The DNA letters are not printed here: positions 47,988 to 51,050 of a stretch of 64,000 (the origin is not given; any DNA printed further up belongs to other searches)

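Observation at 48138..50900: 920-aa soluble protein ending in a VirD4/TrwB-type coupling-protein ATPase domain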

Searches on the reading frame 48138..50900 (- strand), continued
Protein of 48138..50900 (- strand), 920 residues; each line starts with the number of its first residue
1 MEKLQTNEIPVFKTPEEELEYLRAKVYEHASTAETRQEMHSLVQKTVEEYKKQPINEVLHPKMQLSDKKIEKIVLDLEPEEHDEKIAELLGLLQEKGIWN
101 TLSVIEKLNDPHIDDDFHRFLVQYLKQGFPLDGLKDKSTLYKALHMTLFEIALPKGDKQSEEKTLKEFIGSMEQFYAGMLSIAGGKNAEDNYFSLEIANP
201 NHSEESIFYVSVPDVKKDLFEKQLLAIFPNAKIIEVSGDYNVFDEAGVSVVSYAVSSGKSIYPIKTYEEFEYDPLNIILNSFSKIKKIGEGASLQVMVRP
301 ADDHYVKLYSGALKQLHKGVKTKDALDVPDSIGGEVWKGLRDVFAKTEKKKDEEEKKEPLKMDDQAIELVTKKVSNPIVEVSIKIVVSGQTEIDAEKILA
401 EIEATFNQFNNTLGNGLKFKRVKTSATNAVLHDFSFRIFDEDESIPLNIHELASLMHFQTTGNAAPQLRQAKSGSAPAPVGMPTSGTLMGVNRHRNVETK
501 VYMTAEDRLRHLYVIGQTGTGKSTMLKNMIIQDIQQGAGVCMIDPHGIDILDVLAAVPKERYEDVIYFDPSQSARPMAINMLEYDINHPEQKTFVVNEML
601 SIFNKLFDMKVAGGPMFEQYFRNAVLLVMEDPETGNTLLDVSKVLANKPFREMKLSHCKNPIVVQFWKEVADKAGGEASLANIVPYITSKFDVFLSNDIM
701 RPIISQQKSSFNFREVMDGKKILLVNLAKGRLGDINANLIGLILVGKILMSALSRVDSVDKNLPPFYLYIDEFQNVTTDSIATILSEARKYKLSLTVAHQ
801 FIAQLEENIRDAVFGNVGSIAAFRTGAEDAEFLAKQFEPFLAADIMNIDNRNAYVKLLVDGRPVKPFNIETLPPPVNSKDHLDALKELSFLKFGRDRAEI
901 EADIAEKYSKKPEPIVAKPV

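Call 9: search_solved_structures(query=window:48138-50900:-, max_evalue=1, show_alignments=2)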
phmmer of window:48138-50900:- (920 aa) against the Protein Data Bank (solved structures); distinct sequences matched with E-value up to 1: 11.
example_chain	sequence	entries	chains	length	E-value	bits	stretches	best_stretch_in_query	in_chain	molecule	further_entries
1gl6_A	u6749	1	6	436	0.0094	17.3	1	501-551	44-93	ATPASE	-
1e9r_A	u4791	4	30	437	0.0094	17.3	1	501-551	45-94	CONJUGAL TRANSFER PROTEIN TRWB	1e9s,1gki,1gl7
2iuu_A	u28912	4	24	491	0.064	14.6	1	504-625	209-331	DNA TRANSLOCASE FTSK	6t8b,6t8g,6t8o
2iut_A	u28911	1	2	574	0.085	14.1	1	504-625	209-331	DNA TRANSLOCASE FTSK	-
6def_A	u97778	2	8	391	0.13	13.5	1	466-555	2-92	Vps1 GTPase-BSE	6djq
6di7_A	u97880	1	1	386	0.18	13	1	469-555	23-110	Putative sorting protein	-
6a6a_A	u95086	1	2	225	0.41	11.9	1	628-720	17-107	D-alanyl-D-alanine carboxypeptidase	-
5zhf_A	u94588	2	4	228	0.42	11.9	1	628-720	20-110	D-alanyl-D-alanine carboxypeptidase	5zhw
5cxu_A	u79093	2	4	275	0.52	11.6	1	3-71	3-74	ferulic acid esterase AmCE1/Fae1A | ferulic acid esterase, AmCE1/Fae1A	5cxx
2kjq_A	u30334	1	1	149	0.66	11.2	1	501-553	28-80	DnaA-related protein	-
6vjf_A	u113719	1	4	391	0.91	10.7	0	466-555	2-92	Putative sorting protein Vps1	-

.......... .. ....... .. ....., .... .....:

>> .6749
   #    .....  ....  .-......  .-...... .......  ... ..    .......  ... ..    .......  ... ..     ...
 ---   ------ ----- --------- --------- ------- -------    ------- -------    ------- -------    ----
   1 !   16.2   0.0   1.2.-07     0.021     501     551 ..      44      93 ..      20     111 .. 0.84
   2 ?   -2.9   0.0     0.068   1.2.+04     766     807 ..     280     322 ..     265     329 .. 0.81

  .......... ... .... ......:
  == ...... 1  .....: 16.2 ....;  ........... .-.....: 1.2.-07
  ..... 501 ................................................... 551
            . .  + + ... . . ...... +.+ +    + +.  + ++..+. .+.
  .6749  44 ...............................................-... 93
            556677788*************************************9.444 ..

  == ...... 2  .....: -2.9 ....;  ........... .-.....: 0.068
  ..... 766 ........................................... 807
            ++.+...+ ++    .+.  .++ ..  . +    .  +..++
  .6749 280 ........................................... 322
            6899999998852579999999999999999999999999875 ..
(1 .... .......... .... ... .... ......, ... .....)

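Call 10: find_encoding_contigs(protein=P0001, flank=10000, max_places=3)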
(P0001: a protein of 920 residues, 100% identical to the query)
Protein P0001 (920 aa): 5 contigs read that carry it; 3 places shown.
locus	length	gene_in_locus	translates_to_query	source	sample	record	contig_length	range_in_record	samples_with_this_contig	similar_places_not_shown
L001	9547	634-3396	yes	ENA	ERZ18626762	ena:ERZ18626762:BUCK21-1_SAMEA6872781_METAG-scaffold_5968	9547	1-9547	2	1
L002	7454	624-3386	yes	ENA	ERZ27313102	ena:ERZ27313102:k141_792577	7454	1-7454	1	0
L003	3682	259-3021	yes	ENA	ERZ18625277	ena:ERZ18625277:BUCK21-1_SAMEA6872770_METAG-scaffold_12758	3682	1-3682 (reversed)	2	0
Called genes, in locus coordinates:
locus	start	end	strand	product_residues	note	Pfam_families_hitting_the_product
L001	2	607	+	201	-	?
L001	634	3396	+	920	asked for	PF26449:DUF8128, PF01935:DUF87 (weak), PF02534:T4SS-DNA_transf (weak), PF12696:TraG-D_C (faint)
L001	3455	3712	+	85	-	-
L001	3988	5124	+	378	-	PF01078:Mg_chelatase (faint), PF05496:RuvB_N, PF00158:Sigma54_activat (faint), PF00004:AAA, PF07728:AAA_5 (weak), PF13173:AAA_14 (weak), PF16193:AAA_assoc_2, PF12002:MgsA_C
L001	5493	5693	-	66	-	-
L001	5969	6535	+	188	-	-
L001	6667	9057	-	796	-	PF03477:ATP-cone, PF02867:Ribonuc_red_lgC (faint), PF17975:RNR_Alpha, PF21995:RNR-II_ins_dom (weak)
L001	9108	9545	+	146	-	?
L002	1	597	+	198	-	?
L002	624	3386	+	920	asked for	PF26449:DUF8128, PF01935:DUF87 (weak), PF02534:T4SS-DNA_transf (weak), PF12696:TraG-D_C (faint)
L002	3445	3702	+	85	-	-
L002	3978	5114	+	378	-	PF01078:Mg_chelatase (faint), PF05496:RuvB_N, PF00158:Sigma54_activat (faint), PF00004:AAA, PF07728:AAA_5 (weak), PF13173:AAA_14 (weak), PF16193:AAA_assoc_2, PF12002:MgsA_C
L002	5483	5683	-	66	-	-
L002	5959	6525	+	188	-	-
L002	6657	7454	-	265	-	?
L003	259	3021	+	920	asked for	PF26449:DUF8128, PF01935:DUF87 (weak), PF02534:T4SS-DNA_transf (weak), PF12696:TraG-D_C (faint)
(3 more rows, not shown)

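Call 20: find_related_loci(query=window:48138-50900:-, collection=genome_contigs, flank=10000)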
Query window:48138-50900:- (920 aa) in genome_contigs; peptide patterns used: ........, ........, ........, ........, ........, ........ (x = any residue, [..] = any of these).
599 stretches matched a pattern (row limit reached: there are more); 531 encode a relative of the query (tblastn E <= 1e-3); the best 80 are kept; 80 distinct loci.
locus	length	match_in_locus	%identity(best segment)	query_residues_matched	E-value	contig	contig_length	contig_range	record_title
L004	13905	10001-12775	62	1-919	0e+0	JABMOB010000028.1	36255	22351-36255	MAG: Parcubacteria group bacterium isolate bin.649 k141_5186086, whole genome shotgun sequence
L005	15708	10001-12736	63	8-910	0e+0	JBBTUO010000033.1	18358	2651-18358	MAG: Patescibacteria group bacterium isolate H41-bin128_1 H41_bin128_1_000000000033, whole genome shotgun sequence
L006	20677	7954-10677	62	12-910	0e+0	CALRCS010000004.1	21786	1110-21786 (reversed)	MAG: Candidatus Nomurabacteria bacterium isolate RH-23may17-878 genome assembly, contig: RH-23may17-C17494, whole genome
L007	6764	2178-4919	60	1-908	0e+0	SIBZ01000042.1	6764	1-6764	MAG: Candidatus Taylorbacteria bacterium isolate Baikal-deep-G190 BACOMB-C52559, whole genome shotgun sequence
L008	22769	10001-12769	59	1-914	0e+0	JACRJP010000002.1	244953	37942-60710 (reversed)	MAG: Candidatus Taylorbacteria bacterium isolate NC_groundwater_1832_Pr3_B-0.1um_40_24 SR-2_scaffold_141_1491172, whole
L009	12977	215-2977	61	12-919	0e+0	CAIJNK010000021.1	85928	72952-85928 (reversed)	uncultured bacterium isolate AlinenLipids_bin-6017 genome assembly, contig: bin-6017:21/22, whole genome shotgun sequenc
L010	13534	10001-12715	60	12-910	0e+0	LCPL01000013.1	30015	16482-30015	MAG: Parcubacteria group bacterium GW2011_GWC2_48_17 UY29_C0013, whole genome shotgun sequence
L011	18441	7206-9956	60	1-910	0e+0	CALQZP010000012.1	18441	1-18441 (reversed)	MAG: Candidatus Nomurabacteria bacterium isolate MaH-04nov19-71 genome assembly, contig: MaH-04nov19-C7675, whole genome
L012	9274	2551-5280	60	12-911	0e+0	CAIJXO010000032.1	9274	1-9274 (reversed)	uncultured bacterium isolate Loclat_bin-10598 genome assembly, contig: bin-10598:032/119, whole genome shotgun sequence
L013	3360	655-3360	60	8-898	0e+0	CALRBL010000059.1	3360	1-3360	MAG: Candidatus Nomurabacteria bacterium isolate MsH-01oct19-81 genome assembly, contig: MsH-01oct19-C68821, whole genom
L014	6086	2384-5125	59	1-912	0e+0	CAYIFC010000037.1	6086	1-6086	MAG TPA_asm: uncultured Candidatus Saccharibacteria bacterium isolate ERP119705_co18_680 genome assembly, contig: NODE_1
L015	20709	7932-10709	58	12-915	0e+0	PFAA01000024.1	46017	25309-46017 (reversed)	MAG: Candidatus Campbellbacteria bacterium CG10_big_fil_rev_8_21_14_0_10_35_52 CG10_8_21_14_0.10_scaffold_2633_c, whole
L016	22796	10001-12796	59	8-920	0e+0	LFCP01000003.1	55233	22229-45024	MAG: Parcubacteria bacterium C7867-006 C7867_00069, whole genome shotgun sequence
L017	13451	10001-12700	60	12-910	0e+0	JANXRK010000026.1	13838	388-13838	MAG: Candidatus Taylorbacteria bacterium isolate 336R_metabat_165_sub 336R_k141_822566, whole genome shotgun sequence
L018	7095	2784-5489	60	12-910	0e+0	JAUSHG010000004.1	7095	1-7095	MAG: bacterium isolate E14_metabat.bin.176_sub E14_k141_1171215, whole genome shotgun sequence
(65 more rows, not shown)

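Call 35: search_solved_structures(query=A1, max_evalue=1, show_alignments=3)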
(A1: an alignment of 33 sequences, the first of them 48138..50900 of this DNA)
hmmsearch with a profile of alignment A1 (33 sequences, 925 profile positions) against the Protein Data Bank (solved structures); distinct sequences matched with E-value up to 1: 5.
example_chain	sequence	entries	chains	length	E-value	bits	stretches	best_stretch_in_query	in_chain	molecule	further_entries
1gl6_A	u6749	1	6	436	0.0015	19.7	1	505-552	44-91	ATPASE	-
1e9r_A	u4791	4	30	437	0.0015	19.7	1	505-552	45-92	CONJUGAL TRANSFER PROTEIN TRWB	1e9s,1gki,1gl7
6sz9_A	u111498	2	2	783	0.071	14.1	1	497-561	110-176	IcmO (DotL)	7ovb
2kjq_A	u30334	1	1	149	0.15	13.1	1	504-554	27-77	DnaA-related protein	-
9x1l_A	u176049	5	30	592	0.56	11.2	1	502-552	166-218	DNA helicase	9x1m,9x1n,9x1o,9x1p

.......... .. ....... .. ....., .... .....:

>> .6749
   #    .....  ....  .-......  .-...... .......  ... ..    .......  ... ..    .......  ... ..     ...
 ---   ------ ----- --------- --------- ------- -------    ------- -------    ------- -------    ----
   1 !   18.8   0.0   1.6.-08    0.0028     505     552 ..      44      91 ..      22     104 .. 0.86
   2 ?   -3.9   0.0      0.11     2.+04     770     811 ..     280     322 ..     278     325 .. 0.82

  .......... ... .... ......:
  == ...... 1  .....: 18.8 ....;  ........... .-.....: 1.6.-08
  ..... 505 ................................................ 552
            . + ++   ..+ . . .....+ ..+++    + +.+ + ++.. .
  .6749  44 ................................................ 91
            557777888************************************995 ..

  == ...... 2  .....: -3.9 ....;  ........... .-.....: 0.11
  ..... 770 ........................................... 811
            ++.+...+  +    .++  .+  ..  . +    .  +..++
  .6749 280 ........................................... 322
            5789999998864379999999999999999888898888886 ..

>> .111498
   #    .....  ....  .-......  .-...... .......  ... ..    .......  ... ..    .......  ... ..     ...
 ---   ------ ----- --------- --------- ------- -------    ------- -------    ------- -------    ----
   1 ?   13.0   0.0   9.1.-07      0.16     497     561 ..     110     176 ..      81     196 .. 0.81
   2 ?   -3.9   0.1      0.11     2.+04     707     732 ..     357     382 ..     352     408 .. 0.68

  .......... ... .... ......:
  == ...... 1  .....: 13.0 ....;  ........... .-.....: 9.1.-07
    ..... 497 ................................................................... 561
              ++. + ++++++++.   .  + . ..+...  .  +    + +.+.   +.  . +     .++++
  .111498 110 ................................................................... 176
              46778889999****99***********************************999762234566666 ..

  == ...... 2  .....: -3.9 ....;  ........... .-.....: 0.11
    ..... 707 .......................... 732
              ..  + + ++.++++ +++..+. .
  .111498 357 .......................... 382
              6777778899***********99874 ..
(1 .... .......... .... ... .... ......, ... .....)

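Call 51: search_protein_families(library=pfam, alignment_id=A4, max_evalue=0.001)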
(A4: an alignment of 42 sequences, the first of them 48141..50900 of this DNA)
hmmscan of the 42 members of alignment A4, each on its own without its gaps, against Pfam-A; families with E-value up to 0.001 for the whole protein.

A. member 1, window:48141-50900:- (920 aa): 6 families
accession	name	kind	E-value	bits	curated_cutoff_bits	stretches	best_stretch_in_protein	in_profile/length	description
PF01935.23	DUF87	-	4.3e-08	34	23.2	1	497-576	10-84/220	Helicase HerA, central domain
PF02534.20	T4SS-DNA_transf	-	4.2e-07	29.6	20.1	1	502-808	37-347/468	Type IV secretory system Conjugative DNA transfer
PF12696.13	TraG-D_C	-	8.4e-06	26.2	22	1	765-832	1-74/126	TraM recognition site of TraD and TraG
PF10412.15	TrwB_AAD_bind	-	0.00011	21.6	20.5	0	504-547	10-53/387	Type IV secretion-system coupling protein DNA-binding domain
PF13401.12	AAA_22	-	0.00048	20.9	27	0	510-550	6-33/130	AAA domain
PF01580.24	FtsK_SpoIIIE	-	0.00091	19.2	24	0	502-531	31-61/221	FtsK/SpoIIIE family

B. families by the number of members that match (of 42 scanned): 14 families
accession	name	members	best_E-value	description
PF12696.13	TraG-D_C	37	1.2e-06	TraM recognition site of TraD and TraG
PF01935.23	DUF87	36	7.6e-10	Helicase HerA, central domain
PF10412.15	TrwB_AAD_bind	35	9.6e-11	Type IV secretion-system coupling protein DNA-binding domain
PF13401.12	AAA_22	28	1.4e-05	AAA domain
PF02534.20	T4SS-DNA_transf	17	1.4e-07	Type IV secretory system Conjugative DNA transfer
PF25199.1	nSTAND_NTPase5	12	8.7e-07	Novel STAND NTPase 5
PF20720.3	nSTAND3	7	1.4e-05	Novel STAND NTPase 3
PF01580.24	FtsK_SpoIIIE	5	7.3e-05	FtsK/SpoIIIE family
PF13191.12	AAA_16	4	0.00027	AAA ATPase domain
PF04851.21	ResIII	1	5.2e-08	Type III restriction enzyme, res subunit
PF01637.24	ATPase_2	1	9.2e-05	ATPase domain predominantly from Archaea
PF00004.35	AAA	1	0.00011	ATPase family associated with various cellular activities (AAA)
PF13173.12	AAA_14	1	0.00039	AAA domain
PF06745.19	ATPase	1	0.00066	KaiC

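Call 54: predict_structure(alignment_id=A4)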
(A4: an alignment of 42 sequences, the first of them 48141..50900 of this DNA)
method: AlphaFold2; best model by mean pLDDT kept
length: 920 residues; sequences in the alignment: 42
mean_pLDDT: 83.3   pTM: 0.70
mean pLDDT of the five models: 83.3, 82.9, 80.4, 80.0, 79.5
residues with pLDDT >= 90: 358; 70-90: 447; 50-70: 67; < 50: 48
segments of 3 or more residues with pLDDT < 50: 1-7, 67-74, 344-358, 915-918
pLDDT, mean of each block of 10 residues (from residue 1): 46 78 80 72 81 74 51 49 71 79 83 88 81 78 89 67 73 91 64 93 88 91 86 83 89 92 91 89 87 94 87 85 73 50 47 45 84 92 95 94 94 90 88 92 91 88 67 84 92 85 91 92 94 95 89 93 94 91 84 90 83 78 91 83 86 89 89 80 81 85 90 93 89 87 93 77 90 89 83 91 86 82 94 90 90 92 91 87 93 93 78 49
secondary structure, 60 per line:
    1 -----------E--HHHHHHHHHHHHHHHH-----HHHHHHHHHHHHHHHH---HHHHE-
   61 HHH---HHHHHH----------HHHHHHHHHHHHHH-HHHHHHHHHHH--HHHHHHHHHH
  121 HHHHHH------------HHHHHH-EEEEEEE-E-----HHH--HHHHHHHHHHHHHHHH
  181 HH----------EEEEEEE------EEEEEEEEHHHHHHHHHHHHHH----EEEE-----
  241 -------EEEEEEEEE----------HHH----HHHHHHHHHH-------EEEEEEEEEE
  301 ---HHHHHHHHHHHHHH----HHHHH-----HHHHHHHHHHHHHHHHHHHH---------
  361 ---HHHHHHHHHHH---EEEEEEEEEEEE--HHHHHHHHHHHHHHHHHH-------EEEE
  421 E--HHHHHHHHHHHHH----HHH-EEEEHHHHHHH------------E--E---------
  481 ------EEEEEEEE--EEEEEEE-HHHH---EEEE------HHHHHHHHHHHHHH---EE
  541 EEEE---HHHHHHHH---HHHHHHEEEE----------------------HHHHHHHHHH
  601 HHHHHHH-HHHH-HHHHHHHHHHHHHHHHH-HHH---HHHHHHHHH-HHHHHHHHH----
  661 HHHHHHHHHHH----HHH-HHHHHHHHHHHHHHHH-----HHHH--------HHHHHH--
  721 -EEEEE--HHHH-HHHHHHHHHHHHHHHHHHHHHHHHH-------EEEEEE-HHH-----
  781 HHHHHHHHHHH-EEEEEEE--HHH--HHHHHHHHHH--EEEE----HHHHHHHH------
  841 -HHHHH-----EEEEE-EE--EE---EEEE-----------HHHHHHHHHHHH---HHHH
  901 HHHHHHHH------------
elements in order (helices of 4 or more, strands of 3 or more residues): H15-30 H36-51 H55-58 H67-72 H83-96 H98-108 H111-126 H139-144 E146-152 H165-182 E193-199 E206-213 H214-227 E232-235 E248-256 H274-283 E291-300 H304-317 H322-326 H332-351 H364-374 E378-389 H392-409 E417-421 H424-436 E445-448 H449-455 E487-494 E497-503 H505-508 E512-515 H522-535 E539-544 H548-555 H559-564 E565-568 H591-607 H609-612 H614-630 H638-646 H648-656 H661-671 H680-695 H701-704 H713-718 E722-726 H729-732 H734-758 E766-771 H781-791 E793-799 H807-816 E819-822 H827-834 H842-846 E852-856 E867-870 H882-893 H897-908
